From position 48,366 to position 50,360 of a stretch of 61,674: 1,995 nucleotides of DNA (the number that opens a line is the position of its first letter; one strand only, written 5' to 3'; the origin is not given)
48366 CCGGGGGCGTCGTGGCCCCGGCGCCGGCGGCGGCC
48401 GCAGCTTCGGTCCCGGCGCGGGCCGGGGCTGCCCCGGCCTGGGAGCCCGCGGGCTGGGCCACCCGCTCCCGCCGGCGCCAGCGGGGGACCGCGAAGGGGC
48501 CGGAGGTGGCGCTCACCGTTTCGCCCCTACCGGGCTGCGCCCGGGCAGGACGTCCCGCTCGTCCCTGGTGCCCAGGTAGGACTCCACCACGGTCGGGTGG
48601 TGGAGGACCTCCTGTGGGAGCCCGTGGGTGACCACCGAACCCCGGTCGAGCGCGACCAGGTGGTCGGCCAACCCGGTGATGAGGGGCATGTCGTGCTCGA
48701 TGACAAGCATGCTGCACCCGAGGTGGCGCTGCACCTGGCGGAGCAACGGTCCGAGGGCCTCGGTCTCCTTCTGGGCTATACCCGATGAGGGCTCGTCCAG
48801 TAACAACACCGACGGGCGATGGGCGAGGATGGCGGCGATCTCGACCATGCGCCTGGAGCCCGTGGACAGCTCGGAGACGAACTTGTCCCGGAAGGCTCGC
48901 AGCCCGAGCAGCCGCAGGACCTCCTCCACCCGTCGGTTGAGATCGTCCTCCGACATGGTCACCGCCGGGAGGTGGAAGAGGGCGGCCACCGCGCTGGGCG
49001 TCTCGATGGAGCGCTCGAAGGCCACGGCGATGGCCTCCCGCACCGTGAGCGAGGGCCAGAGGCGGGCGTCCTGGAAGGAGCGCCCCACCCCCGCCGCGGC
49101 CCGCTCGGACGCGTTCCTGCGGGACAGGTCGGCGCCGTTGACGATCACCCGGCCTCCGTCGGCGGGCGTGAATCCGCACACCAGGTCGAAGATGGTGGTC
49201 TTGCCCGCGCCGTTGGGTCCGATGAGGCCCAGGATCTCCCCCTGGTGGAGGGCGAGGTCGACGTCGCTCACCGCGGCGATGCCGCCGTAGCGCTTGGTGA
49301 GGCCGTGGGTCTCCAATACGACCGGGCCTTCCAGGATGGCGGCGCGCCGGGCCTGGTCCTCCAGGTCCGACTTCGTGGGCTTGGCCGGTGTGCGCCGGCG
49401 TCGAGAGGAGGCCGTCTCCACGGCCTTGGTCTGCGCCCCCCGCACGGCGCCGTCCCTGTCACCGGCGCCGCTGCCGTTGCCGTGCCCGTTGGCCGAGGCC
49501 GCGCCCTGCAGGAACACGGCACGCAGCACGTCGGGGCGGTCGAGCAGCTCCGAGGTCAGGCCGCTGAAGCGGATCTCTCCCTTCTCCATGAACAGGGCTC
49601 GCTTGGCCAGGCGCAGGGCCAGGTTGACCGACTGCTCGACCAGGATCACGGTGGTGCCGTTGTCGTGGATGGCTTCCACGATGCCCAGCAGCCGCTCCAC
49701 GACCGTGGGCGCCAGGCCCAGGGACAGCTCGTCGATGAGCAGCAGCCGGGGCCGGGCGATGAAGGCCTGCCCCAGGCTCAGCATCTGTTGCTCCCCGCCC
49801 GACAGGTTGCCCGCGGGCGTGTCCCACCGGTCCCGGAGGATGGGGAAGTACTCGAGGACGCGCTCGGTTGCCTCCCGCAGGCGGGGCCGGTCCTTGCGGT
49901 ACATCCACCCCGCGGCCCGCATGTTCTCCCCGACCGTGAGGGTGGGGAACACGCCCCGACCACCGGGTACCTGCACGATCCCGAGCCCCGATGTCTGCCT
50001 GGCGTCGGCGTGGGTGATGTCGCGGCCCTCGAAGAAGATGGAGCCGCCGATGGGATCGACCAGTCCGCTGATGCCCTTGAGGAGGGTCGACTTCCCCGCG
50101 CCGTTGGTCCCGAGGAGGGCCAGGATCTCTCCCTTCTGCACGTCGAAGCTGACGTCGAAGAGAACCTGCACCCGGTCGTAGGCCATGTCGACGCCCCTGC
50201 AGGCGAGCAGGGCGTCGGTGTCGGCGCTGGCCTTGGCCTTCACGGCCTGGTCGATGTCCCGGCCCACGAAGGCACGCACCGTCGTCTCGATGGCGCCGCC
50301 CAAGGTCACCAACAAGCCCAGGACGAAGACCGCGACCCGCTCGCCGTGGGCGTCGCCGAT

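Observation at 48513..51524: MFS transporter domain covalently fused to both ATPase subunits of a Liv-type ABC importer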

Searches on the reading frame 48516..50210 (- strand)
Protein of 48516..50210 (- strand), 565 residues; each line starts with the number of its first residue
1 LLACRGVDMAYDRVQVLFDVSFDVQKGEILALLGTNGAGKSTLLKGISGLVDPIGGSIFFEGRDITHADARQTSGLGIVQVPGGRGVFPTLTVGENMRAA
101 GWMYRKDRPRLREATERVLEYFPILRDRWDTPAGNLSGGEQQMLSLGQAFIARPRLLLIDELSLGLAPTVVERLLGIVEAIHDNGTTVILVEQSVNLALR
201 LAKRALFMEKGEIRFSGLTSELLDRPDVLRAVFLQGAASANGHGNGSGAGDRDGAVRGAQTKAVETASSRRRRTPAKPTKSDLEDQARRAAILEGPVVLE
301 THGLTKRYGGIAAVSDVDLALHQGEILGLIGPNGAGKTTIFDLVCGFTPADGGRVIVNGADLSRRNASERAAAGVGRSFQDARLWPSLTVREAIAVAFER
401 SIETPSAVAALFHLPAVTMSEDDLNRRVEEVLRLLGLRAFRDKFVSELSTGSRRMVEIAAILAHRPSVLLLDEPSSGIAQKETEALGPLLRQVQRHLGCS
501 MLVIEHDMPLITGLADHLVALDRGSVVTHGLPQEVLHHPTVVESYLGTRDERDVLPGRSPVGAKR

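Call 30: search_solved_structures(query=window:48516-50210:-, max_evalue=1e-20)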
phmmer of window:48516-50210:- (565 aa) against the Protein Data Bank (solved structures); distinct sequences matched with E-value up to 1e-20: 138 (the best 60 are shown).
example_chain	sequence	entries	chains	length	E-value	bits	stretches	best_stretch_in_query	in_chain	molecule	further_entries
1ji0_A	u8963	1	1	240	6.2e-51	176.9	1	5-233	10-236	ABC transporter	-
6fn1_A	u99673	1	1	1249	1.4e-36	129.5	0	14-228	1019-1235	Human-mouse chimeric ABCB1 (ABCBHM)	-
6fn4_A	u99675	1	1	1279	1.5e-36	129.4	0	14-228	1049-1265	Apo form of Human-mouse chimeric ABCB1 (ABCB1HM) in complex with Antigen binding fragment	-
7zka_A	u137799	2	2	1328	2.9e-36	128.5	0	14-238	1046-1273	ATP-dependent translocase ABCB1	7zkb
7zk4_A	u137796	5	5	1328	2.9e-36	128.5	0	14-238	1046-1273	ATP-dependent translocase ABCB1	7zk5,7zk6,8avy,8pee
6hs3_A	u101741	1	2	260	4.3e-36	128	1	301-548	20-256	ABC transporter family protein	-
7zk8_A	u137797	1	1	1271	2.4e-35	125.5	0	14-226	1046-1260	ATP-dependent translocase ABCB1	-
7zk9_A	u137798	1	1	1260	5.1e-35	124.4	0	14-223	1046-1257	ATP-dependent translocase ABCB1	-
6ujw_A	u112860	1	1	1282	7.4e-35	123.9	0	14-241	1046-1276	ATP-dependent translocase ABCB1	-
6ujt_A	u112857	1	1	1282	7.4e-35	123.9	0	14-241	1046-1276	ATP-dependent translocase ABCB1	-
6ujr_A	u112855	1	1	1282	7.5e-35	123.9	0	14-241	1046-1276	ATP-dependent translocase ABCB1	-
6ujp_A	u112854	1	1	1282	7.5e-35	123.9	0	14-241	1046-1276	ATP-dependent translocase ABCB1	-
4m1m_A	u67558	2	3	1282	7.5e-35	123.9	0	14-241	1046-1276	Multidrug resistance protein 1A | ATP-dependent translocase ABCB1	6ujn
5kpi_A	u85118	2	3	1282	7.5e-35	123.9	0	14-241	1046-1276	Multidrug resistance protein 1A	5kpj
4m2s_A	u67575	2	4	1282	7.5e-35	123.9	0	14-241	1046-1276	Multidrug resistance protein 1A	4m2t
1g6h_A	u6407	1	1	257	1.9e-31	112.7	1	298-547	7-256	HIGH-AFFINITY BRANCHED-CHAIN AMINO ACID TRANSPORT ATP-BINDING PROTEIN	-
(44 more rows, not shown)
